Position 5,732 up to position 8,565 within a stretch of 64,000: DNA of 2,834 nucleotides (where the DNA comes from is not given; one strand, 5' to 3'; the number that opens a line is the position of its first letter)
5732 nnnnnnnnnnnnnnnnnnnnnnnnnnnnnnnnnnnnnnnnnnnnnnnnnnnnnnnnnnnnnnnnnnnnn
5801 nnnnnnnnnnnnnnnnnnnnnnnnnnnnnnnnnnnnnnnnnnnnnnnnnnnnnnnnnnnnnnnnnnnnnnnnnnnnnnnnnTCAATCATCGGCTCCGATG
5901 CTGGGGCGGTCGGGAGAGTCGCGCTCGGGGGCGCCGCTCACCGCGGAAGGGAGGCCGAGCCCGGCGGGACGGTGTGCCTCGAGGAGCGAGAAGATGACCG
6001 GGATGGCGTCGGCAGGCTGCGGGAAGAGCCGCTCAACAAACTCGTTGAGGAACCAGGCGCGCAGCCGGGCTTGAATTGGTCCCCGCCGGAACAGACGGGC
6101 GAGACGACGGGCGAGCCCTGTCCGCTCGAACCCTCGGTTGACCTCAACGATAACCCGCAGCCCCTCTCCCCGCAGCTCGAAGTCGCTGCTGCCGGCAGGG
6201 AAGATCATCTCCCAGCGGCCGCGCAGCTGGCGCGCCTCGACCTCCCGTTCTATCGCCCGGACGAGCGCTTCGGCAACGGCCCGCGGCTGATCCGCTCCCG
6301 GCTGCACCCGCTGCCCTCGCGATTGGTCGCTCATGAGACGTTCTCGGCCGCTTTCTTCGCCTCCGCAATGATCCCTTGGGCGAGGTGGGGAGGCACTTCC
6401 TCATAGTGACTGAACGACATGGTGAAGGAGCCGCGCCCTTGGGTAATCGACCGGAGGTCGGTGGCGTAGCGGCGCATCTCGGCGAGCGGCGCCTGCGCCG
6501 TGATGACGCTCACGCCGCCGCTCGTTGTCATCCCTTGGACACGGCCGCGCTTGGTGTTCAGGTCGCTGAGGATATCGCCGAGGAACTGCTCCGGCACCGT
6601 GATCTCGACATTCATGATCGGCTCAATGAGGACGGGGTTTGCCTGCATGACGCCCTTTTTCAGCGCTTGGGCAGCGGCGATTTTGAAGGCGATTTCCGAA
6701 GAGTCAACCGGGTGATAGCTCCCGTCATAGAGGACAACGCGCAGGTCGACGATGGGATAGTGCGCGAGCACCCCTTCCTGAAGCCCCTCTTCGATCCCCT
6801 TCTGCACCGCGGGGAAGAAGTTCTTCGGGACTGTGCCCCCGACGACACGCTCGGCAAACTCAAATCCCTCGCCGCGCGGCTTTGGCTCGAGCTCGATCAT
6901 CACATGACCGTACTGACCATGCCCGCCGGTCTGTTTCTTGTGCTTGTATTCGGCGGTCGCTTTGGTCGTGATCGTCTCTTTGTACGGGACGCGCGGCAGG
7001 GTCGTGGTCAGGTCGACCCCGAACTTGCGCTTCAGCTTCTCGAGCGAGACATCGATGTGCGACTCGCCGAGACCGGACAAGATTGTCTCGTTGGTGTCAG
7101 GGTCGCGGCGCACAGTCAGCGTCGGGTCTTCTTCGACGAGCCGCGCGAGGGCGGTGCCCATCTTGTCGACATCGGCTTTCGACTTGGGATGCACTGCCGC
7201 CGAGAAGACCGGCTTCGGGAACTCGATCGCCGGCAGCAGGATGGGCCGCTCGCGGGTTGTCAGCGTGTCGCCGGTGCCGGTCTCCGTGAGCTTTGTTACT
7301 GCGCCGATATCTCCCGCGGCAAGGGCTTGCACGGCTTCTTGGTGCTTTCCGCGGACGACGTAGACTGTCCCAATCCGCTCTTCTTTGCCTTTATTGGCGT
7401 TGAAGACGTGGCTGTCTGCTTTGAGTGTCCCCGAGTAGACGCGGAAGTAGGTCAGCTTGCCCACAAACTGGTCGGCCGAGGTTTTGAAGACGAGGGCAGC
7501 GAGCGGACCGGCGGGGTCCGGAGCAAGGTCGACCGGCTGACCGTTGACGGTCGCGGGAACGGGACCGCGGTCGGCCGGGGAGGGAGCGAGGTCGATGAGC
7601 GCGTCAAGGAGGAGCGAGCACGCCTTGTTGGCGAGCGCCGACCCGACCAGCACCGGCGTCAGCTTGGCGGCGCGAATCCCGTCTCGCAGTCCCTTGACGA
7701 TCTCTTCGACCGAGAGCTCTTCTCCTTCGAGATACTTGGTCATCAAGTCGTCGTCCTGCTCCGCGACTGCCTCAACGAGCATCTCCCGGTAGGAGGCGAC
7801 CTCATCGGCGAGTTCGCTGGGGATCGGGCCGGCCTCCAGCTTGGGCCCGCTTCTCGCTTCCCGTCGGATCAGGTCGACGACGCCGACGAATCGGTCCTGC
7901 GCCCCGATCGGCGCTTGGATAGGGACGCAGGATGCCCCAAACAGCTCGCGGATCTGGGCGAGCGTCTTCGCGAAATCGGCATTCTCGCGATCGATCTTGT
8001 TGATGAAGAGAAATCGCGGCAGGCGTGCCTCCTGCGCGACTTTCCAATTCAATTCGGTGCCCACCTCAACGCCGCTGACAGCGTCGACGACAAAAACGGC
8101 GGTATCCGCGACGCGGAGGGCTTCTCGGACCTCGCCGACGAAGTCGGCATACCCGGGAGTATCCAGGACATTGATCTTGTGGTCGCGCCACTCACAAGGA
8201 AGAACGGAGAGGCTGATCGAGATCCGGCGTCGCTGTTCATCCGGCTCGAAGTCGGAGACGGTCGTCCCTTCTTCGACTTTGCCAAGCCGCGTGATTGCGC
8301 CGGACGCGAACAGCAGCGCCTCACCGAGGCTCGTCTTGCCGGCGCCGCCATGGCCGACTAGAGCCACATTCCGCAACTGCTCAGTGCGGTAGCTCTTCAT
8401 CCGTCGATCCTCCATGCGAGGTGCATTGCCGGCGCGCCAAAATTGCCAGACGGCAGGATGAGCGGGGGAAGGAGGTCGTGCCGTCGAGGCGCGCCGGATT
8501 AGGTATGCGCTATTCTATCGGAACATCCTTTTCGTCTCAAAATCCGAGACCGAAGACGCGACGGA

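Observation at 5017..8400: Orphan Dam-class adenine methyltransferase translationally coupled to an unknown 150 aa protein, both downstream of an EF-G paralogue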

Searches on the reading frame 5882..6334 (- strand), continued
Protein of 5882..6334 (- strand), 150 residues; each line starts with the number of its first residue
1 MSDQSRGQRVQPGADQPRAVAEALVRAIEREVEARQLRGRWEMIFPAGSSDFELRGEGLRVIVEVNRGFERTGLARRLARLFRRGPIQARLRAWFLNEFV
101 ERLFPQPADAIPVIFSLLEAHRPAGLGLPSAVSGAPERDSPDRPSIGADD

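Call 40: fold_search(model_id=the predicted structure, library=viral)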
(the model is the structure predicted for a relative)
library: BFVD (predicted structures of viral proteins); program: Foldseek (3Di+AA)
matches with E <= 10: 950; with E <= 0.001: 0
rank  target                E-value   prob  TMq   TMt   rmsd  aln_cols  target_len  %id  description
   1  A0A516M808            6.2e-03  1.00  0.35  0.21   5.5        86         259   20  (no name in the UniProt tables at hand)
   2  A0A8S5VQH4            1.6e-02  0.99  0.44  0.61   4.8       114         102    8  (no name in the UniProt tables at hand)
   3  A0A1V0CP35            2.4e-02  0.99  0.43  0.52   3.4       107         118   10  (no name in the UniProt tables at hand)
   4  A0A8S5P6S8            2.4e-02  0.99  0.41  0.57   4.6       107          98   11  Uncharacterized protein [Siphoviridae sp. ct0106]
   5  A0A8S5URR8            2.4e-02  0.96  0.37  0.54   4.4       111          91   16  Uncharacterized protein [Siphoviridae sp. ctksc2]
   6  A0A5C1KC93            2.7e-02  0.98  0.41  0.52   5.9       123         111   12  (no name in the UniProt tables at hand)
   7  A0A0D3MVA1            2.9e-02  1.00  0.44  0.55   6.8       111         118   14  HTH merR-type domain-containing protein [Staphylococcus phage phiIPLA-RODI]
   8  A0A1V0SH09            2.9e-02  0.99  0.39  0.18   4.6       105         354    8  Uncharacterized protein [Hokovirus HKV1]
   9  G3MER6                3.0e-02  0.99  0.35  0.44   3.6        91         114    9  Uncharacterized protein [Mycobacterium phage Violet]
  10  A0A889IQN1            3.0e-02  0.98  0.40  0.58   6.6       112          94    9  (no name in the UniProt tables at hand)
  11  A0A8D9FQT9            3.2e-02  0.69  0.26  0.18   8.8       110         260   10  Uncharacterized protein [uncultured marine phage]
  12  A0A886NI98            3.4e-02  1.00  0.42  0.46   3.3       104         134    8  (no name in the UniProt tables at hand)
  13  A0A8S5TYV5            3.7e-02  0.97  0.40  0.52   4.4       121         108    8  Uncharacterized protein [Siphoviridae sp. ctnPP24]
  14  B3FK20                3.7e-02  0.95  0.42  0.50   7.7       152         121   16  Uncharacterized protein [Pseudomonas phage 201phi2-1]
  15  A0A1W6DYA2            4.4e-02  0.94  0.41  0.48  14.0       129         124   10  Uncharacterized protein [Aeromonas phage phiA8-29]
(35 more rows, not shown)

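Call 45: search_protein_families(library=padloc, proteins=[window:5882-6334:-], max_evalue=0.01)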
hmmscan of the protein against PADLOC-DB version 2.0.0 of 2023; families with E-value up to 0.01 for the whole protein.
window:5882-6334:- (150 aa): 0 families

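Call 46: search_protein_families(library=phrogs, proteins=[window:5882-6334:-], max_evalue=0.01)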
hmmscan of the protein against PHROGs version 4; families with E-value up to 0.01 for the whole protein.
window:5882-6334:- (150 aa): 0 families

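Call 61: find_related_loci(query=A1, collection=metagenome_contigs, flank=4000)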
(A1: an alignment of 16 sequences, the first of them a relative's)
Query A1 (150 aa) in metagenome_contigs; peptide patterns used: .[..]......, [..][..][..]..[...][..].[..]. (x = any residue, [..] = any of these).
106 stretches matched a pattern; 4 encode a relative of the query (tblastn E <= 1e-3); 4 distinct loci.
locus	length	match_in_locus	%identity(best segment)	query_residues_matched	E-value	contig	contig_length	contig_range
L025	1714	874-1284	69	14-150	1e-63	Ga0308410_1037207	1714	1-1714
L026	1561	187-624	66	5-150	8e-63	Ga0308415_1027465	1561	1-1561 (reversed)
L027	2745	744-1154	62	14-150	1e-53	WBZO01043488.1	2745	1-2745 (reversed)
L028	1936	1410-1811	60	17-150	1e-53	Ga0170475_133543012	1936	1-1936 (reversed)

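Call 73: list_cluster_members(proteins=[P0001, P0020, P0031])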
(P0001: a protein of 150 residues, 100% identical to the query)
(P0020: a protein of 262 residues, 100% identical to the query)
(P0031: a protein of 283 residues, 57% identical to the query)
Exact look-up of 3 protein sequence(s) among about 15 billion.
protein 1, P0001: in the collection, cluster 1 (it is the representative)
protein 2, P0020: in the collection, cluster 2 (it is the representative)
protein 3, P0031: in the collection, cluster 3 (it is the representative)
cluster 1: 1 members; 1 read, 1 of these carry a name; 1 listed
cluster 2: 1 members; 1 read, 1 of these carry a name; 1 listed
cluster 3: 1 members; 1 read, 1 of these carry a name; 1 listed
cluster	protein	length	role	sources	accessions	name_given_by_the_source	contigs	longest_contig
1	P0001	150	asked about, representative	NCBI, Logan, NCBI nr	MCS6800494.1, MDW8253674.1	MAG: hypothetical protein RMM58_07345 [Chloroflexota bacterium] | hypothetical protein [Dehalococcoidia bacterium]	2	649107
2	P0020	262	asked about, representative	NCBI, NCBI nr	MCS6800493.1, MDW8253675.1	MAG: DNA adenine methylase [Chloroflexota bacterium] | DNA adenine methylase [Dehalococcoidia bacterium]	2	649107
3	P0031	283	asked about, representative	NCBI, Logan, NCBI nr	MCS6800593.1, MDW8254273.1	MAG: DNA adenine methylase [Chloroflexota bacterium] | DNA adenine methylase [Dehalococcoidia bacterium]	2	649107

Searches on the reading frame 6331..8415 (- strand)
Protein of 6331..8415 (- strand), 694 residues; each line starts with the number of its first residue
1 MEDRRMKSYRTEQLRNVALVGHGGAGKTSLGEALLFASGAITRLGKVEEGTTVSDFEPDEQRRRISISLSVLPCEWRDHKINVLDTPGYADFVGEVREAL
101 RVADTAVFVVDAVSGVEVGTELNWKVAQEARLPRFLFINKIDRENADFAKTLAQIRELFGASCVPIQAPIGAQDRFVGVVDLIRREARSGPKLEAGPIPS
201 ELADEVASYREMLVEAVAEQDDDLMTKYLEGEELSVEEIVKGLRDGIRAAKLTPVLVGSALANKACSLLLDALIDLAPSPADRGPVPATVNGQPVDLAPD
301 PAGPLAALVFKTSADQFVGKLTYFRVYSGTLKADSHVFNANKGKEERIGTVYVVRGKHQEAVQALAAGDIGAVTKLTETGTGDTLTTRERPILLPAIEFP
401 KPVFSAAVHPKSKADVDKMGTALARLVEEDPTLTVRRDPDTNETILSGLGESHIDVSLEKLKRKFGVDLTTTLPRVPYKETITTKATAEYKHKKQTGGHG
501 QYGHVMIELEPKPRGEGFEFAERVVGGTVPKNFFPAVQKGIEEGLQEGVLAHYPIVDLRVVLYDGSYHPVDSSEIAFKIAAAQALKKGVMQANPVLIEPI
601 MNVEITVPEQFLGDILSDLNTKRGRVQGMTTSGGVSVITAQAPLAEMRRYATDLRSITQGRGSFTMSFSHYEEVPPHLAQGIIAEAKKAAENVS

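Call 4: search_protein_families(library=pfam, proteins=[window:6331-8415:-], max_evalue=0.01)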
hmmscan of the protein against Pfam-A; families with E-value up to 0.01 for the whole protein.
window:6331-8415:- (694 aa): 7 families
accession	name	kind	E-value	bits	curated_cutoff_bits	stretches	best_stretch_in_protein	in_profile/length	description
PF03764.24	EFG_IV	-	4.7e-46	156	24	1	474-593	1-121/121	Elongation factor G, domain IV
PF00009.33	GTP_EFTU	-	6e-46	156.8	26.5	1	13-279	2-188/188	Elongation factor Tu GTP binding domain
PF00679.30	EFG_C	-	5.7e-31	106.8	27.9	1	596-680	2-87/89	Elongation factor G C-terminus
PF14492.12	EFG_III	-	2.7e-30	104.7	27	1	399-471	1-73/75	Elongation Factor G, domain III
PF22042.2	EF-G_D2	-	3.6e-18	65.9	27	1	305-387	2-83/84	Elongation factor G domain 2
PF03144.31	GTP_EFTU_D2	-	5.2e-12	46.4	30.3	1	319-386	1-73/73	Elongation factor Tu domain 2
PF01926.29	MMR_HSR1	-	1.7e-05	25.4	21.9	1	16-140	1-113/113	50S ribosome-binding GTPase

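Call 7: search_protein_families(library=ncbifam, proteins=[window:6331-8415:-], max_evalue=0.01)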
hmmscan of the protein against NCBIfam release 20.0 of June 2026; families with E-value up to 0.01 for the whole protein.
window:6331-8415:- (694 aa): 33 families (the best 25 are shown)
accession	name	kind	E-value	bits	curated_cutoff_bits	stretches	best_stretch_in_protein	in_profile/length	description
NF009381.0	PRK12740.1-5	subfamily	2.3e-293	974.9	583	1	6-690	1-689/692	elongation factor G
TIGR00484.1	EF-G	equivalog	2e-230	766.6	659.4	1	10-687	6-690/691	elongation factor G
NF009891.0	PRK13351.1-1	equivalog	1.4e-214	714.6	597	1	6-688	1-679/681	elongation factor G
NF009377.1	PRK12740.1-1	equivalog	6.3e-204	679.3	890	1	7-681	6-697/700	elongation factor G-like protein EF-G2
NF058620.1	EFG2_Bacteroid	exception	2.2e-184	614.8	1000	2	6-512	1-508/717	elongation factor G2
NF009379.0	PRK12740.1-3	equivalog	2e-178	595.1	513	1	10-689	4-673/674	elongation factor G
NF012153.1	tet_protect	equivalog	1.5e-107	360.4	775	1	16-671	2-614/614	tetracycline resistance ribosomal protection protein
TIGR00490.1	aEF-2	equivalog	2.1e-80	270.8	738.45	3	297-488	282-475/720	elongation factor EF-2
NF000120.3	47473_otr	exception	2.9e-78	264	900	1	16-664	4-606/608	tetracycline resistance ribosomal protection protein Otr(A)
NF033148.1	tet_protect_M_W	exception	1.2e-68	232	1100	2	215-672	176-611/639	TetM/TetW/TetO/TetS family tetracycline resistance ribosomal protection protein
NF001964.0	PRK00741.1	equivalog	1.2e-61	208.7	473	1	11-483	9-474/529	peptide chain release factor 3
NF009892.0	PRK13351.1-3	equivalog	7.8e-57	193.1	640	2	13-164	2-158/623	elongation factor G-like protein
NF012155.1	tet_protect_M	exception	2e-55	188.2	1420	2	15-164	4-153/639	tetracycline resistance ribosomal protection protein Tet(M)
NF012154.0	tet_protect_Q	exception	3.1e-55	187.7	1425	2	16-156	5-145/638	tetracycline resistance ribosomal protection protein Tet(Q)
TIGR01394.1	TypA_BipA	equivalog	1.2e-52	178.9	757.3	3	14-159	1-144/594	translational GTPase TypA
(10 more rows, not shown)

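Call 37: search_solved_structures(query=window:6334-8415:-, max_evalue=1e-50)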
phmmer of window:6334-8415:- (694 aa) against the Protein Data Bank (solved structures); distinct sequences matched with E-value up to 1e-50: 58.
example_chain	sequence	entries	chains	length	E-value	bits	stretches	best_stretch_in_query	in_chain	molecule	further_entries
4w29_AY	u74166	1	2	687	1.7e-218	730.7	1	9-683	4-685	Elongation factor G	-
2bm1_A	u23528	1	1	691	1.2e-217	728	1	9-683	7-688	ELONGATION FACTOR G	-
1dar_A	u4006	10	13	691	1.2e-217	728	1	9-683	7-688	ELONGATION FACTOR G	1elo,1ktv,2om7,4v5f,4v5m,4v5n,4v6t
4v9j_AY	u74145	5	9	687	1.4e-217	727.7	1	9-683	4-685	Elongation factor G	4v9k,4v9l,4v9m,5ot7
1efg_A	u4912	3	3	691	2e-217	727.2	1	9-683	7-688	ELONGATION FACTOR G | PROTEIN (ELONGATION FACTOR G)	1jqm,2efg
4wpo_BZ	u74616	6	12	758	4.1e-217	726.2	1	11-683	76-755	50S ribosomal protein L9,Elongation factor G | Chimera protein of 50S ribosomal protein L9 and Elongation factor G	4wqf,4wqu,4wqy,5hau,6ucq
2j7k_A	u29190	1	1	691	5.9e-217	725.7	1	9-683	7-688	ELONGATION FACTOR G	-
4v9h_AY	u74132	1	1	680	6.9e-217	725.4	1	13-682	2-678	Elongation factor G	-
4myt_A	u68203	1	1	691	7.8e-217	725.3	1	9-683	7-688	Elongation factor G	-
4m1k_A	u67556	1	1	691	1.1e-216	724.8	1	9-683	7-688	Elongation factor G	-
4myu_A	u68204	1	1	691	2.3e-216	723.7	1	9-683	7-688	Elongation factor G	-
1fnm_A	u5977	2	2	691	3.4e-216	723.1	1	9-683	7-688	ELONGATION FACTOR G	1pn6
2bm0_A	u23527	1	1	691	3.9e-216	722.9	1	9-683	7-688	ELONGATION FACTOR G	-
3izp_E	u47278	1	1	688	4.6e-216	722.7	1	9-680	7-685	Elongation factor G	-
2bv3_A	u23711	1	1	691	8.2e-215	718.6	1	9-683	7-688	ELONGATION FACTOR G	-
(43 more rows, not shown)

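Call 81: find_homologous_proteins(query=window:6334-8400:-, max_evalue=1e-100)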
Query window:6334-8400:- (689 aa): 7997 proteins with E <= 1e-100 among 8000 candidates; the best 120 are listed.
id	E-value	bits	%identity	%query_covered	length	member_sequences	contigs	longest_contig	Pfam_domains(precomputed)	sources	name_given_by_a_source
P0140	0.0e+0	1417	92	100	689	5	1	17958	PF01926.30,PF00679.31,PF14492.13,PF00009.34,PF03764.25,PF03144.32,PF22042.3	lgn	-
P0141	0.0e+0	1362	88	100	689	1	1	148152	PF00679.31,PF14492.13,PF00009.34,PF03764.25,PF03144.32,PF22042.3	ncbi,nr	ncbi:MAG: elongation factor G [Dehalococcoidia bacterium]|nr:MAG: elongation factor G [Dehalococcoid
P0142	0.0e+0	1280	82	100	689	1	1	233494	PF00679.31,PF14492.13,PF00009.34,PF03764.25,PF03144.32,PF22042.3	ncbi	ncbi:MAG: elongation factor G [Dehalococcoidia bacterium]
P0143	0.0e+0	1257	81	100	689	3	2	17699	PF01926.30,PF00679.31,PF14492.13,PF00009.34,PF03764.25,PF03144.32,PF22042.3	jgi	jgi:elongation factor G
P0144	0.0e+0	1099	69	100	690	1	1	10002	PF00679.31,PF14492.13,PF00009.34,PF03764.25,PF03144.32,PF22042.3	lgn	-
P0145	0.0e+0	1045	66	100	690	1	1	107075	PF00679.31,PF14492.13,PF00009.34,PF03764.25,PF03144.32,PF22042.3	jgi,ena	-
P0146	0.0e+0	1030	66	100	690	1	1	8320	PF00679.31,PF14492.13,PF00009.34,PF03764.25,PF03144.32,PF22042.3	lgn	-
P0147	0.0e+0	1028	66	100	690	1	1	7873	PF00679.31,PF14492.13,PF00009.34,PF03764.25,PF03144.32,PF22042.3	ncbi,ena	ncbi:MAG: elongation factor G [Chloroflexota bacterium]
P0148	0.0e+0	1028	66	100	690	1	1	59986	PF00679.31,PF14492.13,PF00009.34,PF03764.25,PF03144.32,PF22042.3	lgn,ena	-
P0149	0.0e+0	1021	65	100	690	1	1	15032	PF00679.31,PF14492.13,PF00009.34,PF03764.25,PF03144.32,PF22042.3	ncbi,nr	ncbi:MAG: elongation factor G [Chloroflexi bacterium]|nr:elongation factor G [Chloroflexota bacteriu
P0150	0.0e+0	1016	66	100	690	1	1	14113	PF01926.30,PF00679.31,PF14492.13,PF00009.34,PF03764.25,PF03144.32,PF22042.3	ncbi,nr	ncbi:MAG: elongation factor G [Dehalococcoidia bacterium]|nr:elongation factor G [Dehalococcoidia ba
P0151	0.0e+0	1016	65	99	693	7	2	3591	PF00679.31,PF14492.13,PF00009.34,PF03764.25,PF03144.32,PF22042.3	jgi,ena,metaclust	metaclust:\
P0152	2.7e-298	1009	64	99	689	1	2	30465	PF00679.31,PF14492.13,PF00009.34,PF03764.25,PF03144.32,PF22042.3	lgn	-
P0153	5.6e-297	1005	63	99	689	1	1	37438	PF00679.31,PF14492.13,PF00009.34,PF03764.25,PF03144.32,PF22042.3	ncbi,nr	ncbi:MAG: elongation factor G [Chloroflexi bacterium]|nr:elongation factor G [Chloroflexota bacteriu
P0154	1.1e-296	1004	65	99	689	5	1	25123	PF00679.31,PF14492.13,PF00009.34,PF03764.25,PF03144.32,PF22042.3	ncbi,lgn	-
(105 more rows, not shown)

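Call 82: find_encoding_contigs(protein=P0145, flank=6000, max_places=2)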
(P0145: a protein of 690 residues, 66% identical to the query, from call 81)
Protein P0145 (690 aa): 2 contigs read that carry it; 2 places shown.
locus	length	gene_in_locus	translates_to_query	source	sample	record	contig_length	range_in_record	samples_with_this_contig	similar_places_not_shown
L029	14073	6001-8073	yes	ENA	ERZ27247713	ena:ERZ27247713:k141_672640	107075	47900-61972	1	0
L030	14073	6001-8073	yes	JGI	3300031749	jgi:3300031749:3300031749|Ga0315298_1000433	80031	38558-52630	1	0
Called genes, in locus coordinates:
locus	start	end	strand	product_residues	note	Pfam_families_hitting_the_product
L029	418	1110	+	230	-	PF14512:TM1586_NiRdase (faint), PF00881:Nitroreductase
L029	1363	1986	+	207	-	PF12654:DUF3786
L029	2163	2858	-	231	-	PF04298:Zn_peptidase_2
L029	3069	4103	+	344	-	PF05496:RuvB_N, PF01078:Mg_chelatase (faint), PF13191:AAA_16 (faint), PF00004:AAA, PF07728:AAA_5 (weak), PF17864:AAA_lid_4, PF05491:WHD_RuvB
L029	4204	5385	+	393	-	PF00266:Aminotran_5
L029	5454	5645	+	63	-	-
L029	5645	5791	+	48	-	-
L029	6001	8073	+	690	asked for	PF00009:GTP_EFTU, PF22042:EF-G_D2, PF03144:GTP_EFTU_D2, PF14492:EFG_III, PF03764:EFG_IV, PF00679:EFG_C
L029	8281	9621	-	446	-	PF01523:PmbA_TldD_1st (weak), PF19290:PmbA_TldD_2nd (weak), PF19289:PmbA_TldD_3rd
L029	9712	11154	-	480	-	PF01523:PmbA_TldD_1st, PF19290:PmbA_TldD_2nd, PF19289:PmbA_TldD_3rd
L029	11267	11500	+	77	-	PF09723:Zn_ribbon_8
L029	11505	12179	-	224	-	PF05949:DUF881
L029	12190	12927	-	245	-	PF05949:DUF881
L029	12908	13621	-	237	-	PF07314:Lit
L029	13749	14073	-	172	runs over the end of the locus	-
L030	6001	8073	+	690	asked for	PF00009:GTP_EFTU, PF22042:EF-G_D2, PF03144:GTP_EFTU_D2, PF14492:EFG_III, PF03764:EFG_IV, PF00679:EFG_C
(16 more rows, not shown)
